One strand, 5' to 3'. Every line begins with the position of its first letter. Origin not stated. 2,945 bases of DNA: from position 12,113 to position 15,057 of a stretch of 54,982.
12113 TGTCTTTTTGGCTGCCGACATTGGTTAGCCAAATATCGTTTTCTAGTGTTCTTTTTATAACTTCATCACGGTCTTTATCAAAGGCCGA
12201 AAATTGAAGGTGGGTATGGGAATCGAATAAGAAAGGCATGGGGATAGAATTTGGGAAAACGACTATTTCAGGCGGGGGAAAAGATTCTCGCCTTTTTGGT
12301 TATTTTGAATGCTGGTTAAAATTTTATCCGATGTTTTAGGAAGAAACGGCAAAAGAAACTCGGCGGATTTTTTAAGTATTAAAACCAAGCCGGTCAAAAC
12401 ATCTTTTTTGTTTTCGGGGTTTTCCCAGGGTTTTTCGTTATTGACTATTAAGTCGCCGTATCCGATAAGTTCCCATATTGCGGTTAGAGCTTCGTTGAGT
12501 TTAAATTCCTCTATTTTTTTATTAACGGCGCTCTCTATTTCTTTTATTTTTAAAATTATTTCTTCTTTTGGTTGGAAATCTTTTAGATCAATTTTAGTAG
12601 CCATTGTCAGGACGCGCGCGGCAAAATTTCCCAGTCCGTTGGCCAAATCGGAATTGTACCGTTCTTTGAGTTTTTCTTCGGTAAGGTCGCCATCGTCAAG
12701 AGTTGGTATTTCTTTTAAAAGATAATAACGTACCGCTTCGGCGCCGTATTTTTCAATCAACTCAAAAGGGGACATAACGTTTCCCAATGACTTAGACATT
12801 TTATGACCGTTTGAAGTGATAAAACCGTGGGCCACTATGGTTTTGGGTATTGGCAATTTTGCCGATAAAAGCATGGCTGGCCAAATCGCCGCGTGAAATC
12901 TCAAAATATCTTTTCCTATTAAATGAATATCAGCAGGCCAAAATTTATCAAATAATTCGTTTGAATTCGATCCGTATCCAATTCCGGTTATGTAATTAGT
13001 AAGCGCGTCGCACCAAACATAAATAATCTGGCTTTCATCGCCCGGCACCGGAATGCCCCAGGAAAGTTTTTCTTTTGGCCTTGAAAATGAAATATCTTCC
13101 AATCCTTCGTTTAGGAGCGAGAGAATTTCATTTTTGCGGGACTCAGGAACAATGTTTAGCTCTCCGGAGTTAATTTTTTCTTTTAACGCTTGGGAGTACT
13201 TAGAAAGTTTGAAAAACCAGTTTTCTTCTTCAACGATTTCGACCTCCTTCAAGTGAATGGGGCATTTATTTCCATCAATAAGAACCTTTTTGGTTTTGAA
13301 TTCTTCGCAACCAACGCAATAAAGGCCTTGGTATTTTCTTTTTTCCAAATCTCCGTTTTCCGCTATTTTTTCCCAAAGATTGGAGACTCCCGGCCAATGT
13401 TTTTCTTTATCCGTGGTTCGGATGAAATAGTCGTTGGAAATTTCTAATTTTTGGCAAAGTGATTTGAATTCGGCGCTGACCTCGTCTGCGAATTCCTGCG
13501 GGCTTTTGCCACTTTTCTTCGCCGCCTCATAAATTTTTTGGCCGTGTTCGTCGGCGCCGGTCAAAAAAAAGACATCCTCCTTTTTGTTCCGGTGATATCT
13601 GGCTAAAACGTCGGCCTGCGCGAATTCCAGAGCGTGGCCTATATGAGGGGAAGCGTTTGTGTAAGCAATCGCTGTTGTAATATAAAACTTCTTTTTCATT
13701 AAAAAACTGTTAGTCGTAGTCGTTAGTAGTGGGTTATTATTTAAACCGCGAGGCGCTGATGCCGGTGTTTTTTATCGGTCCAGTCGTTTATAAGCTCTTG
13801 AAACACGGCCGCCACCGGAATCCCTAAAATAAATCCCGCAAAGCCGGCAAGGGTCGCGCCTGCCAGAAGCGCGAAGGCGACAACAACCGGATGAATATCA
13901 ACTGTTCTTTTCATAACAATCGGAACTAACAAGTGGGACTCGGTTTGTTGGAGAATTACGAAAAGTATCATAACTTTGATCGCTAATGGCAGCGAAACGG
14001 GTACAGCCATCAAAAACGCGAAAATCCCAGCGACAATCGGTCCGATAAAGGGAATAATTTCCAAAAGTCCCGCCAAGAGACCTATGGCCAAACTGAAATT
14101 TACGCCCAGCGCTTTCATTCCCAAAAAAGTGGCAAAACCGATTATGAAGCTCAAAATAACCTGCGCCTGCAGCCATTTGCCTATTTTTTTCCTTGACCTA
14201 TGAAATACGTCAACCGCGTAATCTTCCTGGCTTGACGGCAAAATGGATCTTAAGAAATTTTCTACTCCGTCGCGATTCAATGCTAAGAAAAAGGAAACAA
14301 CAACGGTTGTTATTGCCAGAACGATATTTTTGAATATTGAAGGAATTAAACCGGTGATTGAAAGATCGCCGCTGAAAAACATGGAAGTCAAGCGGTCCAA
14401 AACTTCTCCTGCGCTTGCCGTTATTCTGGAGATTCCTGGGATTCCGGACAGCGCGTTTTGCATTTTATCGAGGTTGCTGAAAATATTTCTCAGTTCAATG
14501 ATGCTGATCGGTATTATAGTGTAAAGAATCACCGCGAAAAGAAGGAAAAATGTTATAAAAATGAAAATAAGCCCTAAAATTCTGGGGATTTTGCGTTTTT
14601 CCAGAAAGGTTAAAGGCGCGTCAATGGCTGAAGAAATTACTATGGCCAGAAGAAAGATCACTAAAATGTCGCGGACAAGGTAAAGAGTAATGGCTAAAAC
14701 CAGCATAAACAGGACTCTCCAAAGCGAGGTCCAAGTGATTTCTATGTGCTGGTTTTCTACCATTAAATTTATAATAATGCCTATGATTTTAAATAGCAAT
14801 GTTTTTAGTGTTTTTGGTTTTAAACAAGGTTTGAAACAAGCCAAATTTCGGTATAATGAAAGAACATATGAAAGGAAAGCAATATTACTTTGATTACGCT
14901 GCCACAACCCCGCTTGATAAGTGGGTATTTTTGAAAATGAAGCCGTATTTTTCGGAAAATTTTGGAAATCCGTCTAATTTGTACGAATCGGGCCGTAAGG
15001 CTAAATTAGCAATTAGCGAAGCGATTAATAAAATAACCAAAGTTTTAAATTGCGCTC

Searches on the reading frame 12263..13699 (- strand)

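Call 67: search_protein_families(library=pfam, proteins=[window:12263-13699:-], max_evalue=0.00001)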
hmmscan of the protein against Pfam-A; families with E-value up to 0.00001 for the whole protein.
window:12263-13699:- (478 aa): 3 families
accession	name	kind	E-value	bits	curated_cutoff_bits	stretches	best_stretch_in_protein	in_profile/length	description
PF09334.17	tRNA-synt_1g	-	4.5e-105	352.1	20.1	2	144-364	167-391/391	tRNA synthetases class I (M)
PF00133.28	tRNA-synt_1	-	4.5e-33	115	22.7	2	223-330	296-404/414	tRNA synthetases class I (I, L, M and V)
PF01406.26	tRNA-synt_1e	-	1.6e-15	57.7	27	2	257-330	209-283/301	tRNA synthetases class I (C) catalytic domain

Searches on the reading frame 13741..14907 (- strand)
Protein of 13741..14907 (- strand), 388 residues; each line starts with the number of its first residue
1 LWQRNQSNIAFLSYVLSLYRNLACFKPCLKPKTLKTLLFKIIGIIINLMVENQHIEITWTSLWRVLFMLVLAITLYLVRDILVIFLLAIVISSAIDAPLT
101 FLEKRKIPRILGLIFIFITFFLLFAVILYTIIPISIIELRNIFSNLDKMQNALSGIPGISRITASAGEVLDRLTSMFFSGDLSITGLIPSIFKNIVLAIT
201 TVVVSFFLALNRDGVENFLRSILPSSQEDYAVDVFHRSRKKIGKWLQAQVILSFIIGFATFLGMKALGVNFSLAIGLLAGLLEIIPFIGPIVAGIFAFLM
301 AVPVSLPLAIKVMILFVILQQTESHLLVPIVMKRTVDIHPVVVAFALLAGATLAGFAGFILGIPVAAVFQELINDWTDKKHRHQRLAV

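Call 67: search_protein_families(library=pfam, proteins=[window:13741-14907:-], max_evalue=0.00001)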
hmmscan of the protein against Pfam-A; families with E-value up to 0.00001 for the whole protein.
window:13741-14907:- (388 aa): 1 family
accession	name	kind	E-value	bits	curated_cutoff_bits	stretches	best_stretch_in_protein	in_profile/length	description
PF01594.21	AI-2E_transport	-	4.4e-56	190.9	34.3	1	63-376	2-326/327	AI-2E family transporter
